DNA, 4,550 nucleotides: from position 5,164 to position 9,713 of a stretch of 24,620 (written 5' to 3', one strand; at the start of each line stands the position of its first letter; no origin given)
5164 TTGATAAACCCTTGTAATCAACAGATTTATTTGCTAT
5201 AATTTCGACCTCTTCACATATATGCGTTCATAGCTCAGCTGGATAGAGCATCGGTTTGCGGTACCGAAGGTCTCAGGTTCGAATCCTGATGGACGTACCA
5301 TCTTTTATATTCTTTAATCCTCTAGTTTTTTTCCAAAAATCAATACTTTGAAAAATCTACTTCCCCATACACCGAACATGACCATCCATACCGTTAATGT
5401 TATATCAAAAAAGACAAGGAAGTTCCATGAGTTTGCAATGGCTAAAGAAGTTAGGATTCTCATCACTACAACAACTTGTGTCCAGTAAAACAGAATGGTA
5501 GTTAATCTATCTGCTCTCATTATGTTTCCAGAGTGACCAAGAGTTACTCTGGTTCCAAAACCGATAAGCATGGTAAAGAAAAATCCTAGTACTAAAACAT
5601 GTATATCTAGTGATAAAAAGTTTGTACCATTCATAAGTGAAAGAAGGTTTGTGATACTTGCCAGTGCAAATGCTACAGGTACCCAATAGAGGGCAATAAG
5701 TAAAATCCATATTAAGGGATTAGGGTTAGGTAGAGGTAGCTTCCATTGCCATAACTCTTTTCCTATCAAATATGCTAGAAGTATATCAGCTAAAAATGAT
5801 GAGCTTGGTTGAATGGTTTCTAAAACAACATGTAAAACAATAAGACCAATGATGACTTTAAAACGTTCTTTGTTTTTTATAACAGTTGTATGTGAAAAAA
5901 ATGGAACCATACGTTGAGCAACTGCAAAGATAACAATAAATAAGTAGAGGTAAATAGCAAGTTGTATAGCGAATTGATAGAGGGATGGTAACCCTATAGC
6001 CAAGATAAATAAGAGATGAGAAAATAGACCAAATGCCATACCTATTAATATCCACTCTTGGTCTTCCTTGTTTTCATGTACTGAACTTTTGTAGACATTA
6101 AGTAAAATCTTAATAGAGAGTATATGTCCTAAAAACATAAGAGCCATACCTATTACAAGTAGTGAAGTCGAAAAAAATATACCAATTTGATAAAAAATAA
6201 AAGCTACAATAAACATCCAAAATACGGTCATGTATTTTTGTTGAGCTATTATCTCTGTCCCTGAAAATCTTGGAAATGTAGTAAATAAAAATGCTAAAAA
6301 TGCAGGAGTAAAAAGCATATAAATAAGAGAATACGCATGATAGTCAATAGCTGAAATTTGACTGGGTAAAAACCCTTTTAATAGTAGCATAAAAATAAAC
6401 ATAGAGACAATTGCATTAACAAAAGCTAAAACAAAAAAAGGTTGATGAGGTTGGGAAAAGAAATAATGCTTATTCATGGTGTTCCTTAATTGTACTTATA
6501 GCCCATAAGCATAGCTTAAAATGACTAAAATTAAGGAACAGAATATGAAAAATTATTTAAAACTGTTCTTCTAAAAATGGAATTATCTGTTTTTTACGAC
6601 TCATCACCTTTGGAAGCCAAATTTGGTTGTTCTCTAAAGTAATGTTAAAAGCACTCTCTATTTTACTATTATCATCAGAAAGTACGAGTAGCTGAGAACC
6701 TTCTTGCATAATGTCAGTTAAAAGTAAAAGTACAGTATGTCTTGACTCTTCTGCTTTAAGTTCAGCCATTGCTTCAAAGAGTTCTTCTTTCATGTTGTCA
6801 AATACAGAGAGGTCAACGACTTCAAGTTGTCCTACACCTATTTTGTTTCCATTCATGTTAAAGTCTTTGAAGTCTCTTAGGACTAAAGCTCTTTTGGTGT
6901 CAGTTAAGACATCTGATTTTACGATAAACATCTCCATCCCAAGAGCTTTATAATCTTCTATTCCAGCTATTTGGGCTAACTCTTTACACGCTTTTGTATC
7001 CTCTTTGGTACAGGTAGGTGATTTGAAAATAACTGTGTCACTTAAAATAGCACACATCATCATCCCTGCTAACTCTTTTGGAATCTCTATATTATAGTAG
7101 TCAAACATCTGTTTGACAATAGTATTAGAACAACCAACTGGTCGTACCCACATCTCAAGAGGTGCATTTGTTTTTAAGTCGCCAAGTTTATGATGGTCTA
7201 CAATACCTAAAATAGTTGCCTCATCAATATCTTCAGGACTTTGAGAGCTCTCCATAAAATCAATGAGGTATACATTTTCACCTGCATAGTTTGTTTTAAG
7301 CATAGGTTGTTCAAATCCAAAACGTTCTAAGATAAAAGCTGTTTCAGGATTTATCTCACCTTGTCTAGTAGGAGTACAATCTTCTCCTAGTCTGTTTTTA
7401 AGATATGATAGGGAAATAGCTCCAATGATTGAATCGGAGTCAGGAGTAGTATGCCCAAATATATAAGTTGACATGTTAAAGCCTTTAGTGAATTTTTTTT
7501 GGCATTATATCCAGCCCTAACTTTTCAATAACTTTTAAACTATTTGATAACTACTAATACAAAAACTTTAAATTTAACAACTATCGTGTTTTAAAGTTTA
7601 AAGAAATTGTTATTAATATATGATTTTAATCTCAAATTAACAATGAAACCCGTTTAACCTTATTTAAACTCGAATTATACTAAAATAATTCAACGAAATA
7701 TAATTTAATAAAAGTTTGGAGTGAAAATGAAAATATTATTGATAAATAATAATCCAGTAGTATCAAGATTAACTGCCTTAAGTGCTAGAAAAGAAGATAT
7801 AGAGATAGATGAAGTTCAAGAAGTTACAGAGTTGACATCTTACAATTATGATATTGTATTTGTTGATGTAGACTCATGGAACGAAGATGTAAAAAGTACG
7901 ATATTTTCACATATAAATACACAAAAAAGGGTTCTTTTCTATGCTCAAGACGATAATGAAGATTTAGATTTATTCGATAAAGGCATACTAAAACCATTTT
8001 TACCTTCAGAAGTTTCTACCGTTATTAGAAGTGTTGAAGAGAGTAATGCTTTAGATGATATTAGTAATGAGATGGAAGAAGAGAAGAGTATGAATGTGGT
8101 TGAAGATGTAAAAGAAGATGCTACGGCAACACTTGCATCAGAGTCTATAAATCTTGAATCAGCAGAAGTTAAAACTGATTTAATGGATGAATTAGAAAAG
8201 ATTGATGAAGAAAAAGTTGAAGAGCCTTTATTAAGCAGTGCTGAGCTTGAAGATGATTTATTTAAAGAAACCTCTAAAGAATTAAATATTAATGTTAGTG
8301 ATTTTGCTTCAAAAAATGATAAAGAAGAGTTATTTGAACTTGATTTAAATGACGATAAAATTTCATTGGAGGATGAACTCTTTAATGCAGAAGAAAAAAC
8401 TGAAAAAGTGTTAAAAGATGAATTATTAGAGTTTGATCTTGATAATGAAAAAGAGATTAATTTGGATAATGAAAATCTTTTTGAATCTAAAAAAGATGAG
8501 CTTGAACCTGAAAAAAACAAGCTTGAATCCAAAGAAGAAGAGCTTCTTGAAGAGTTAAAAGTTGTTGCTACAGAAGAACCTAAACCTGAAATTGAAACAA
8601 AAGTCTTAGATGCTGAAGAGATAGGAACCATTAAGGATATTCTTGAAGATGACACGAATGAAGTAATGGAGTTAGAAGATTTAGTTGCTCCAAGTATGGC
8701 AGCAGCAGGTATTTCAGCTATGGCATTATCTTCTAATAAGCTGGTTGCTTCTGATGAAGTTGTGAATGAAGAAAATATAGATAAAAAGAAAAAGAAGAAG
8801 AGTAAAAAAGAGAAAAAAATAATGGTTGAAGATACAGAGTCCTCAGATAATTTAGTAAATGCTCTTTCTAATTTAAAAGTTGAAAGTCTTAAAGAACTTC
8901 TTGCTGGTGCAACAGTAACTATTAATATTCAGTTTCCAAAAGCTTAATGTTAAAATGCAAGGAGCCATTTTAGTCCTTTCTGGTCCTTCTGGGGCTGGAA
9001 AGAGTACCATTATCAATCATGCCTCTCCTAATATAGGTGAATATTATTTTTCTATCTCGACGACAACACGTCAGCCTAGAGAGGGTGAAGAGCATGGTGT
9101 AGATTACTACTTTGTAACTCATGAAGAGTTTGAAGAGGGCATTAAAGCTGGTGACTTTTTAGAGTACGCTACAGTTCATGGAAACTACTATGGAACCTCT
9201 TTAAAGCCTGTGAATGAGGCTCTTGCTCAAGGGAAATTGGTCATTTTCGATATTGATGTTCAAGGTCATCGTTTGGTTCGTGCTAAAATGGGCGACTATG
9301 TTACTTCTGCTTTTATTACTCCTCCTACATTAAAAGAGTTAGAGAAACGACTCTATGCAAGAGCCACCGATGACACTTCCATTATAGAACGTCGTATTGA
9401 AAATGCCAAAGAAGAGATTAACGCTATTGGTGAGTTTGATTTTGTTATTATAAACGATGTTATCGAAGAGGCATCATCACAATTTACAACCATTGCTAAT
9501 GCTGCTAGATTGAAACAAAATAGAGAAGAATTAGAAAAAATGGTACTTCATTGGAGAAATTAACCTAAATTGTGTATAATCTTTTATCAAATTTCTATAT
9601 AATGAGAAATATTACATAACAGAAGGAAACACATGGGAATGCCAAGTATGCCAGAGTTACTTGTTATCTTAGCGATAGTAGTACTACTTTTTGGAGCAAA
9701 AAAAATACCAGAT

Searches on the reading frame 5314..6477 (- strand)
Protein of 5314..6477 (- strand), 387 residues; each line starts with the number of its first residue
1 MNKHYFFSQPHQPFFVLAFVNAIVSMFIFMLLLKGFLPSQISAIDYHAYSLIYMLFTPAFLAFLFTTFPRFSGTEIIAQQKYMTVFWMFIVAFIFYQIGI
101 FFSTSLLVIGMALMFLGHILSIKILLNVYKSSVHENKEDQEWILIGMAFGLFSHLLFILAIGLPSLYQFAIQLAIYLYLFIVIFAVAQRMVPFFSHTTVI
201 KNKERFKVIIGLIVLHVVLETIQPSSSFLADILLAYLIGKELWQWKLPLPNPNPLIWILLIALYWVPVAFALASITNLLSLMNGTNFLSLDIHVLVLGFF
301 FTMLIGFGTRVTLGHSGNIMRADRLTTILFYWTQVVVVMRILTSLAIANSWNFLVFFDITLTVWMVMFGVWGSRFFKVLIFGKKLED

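Call 33: search_protein_families(library=pfam, proteins=[window:5314-6477:-], max_evalue=0.0001)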
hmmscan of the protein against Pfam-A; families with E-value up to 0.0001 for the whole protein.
window:5314-6477:- (387 aa): 1 family
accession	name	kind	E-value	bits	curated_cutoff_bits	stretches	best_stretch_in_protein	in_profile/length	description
PF05940.17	NnrS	-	3.6e-56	191.6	28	1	6-380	2-368/371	NnrS protein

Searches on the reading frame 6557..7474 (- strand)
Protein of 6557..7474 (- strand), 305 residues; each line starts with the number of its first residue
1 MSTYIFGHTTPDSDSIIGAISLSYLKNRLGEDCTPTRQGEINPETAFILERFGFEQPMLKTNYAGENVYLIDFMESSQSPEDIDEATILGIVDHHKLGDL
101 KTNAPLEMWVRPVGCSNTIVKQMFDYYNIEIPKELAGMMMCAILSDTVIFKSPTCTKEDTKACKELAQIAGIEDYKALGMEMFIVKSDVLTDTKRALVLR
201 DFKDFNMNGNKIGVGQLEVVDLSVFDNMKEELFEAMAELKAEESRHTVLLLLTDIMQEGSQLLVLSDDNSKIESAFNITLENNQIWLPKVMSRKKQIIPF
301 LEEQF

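Call 33: search_protein_families(library=pfam, proteins=[window:6557-7474:-], max_evalue=0.0001)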
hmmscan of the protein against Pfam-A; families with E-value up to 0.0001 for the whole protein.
window:6557-7474:- (305 aa): 2 families
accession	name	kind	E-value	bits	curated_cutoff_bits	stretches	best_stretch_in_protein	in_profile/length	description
PF02833.19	DHHA2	-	6.1e-31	107.9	27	1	180-303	1-125/126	DHHA2 domain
PF01368.27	DHH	-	4.3e-15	56.6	28.1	1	3-143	2-125/125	DHH family, N-terminal domain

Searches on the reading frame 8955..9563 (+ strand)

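Call 33: search_protein_families(library=pfam, proteins=[window:8955-9563:+], max_evalue=0.0001)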
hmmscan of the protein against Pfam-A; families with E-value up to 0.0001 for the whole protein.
window:8955-9563:+ (202 aa): 2 families
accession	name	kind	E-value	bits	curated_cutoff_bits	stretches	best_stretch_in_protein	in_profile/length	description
PF00625.27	Guanylate_kin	-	2.6e-46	158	25.2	1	5-180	4-178/182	Guanylate kinase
PF03193.22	RsgA_GTPase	-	7e-05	23.2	30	0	2-36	105-139/174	RsgA GTPase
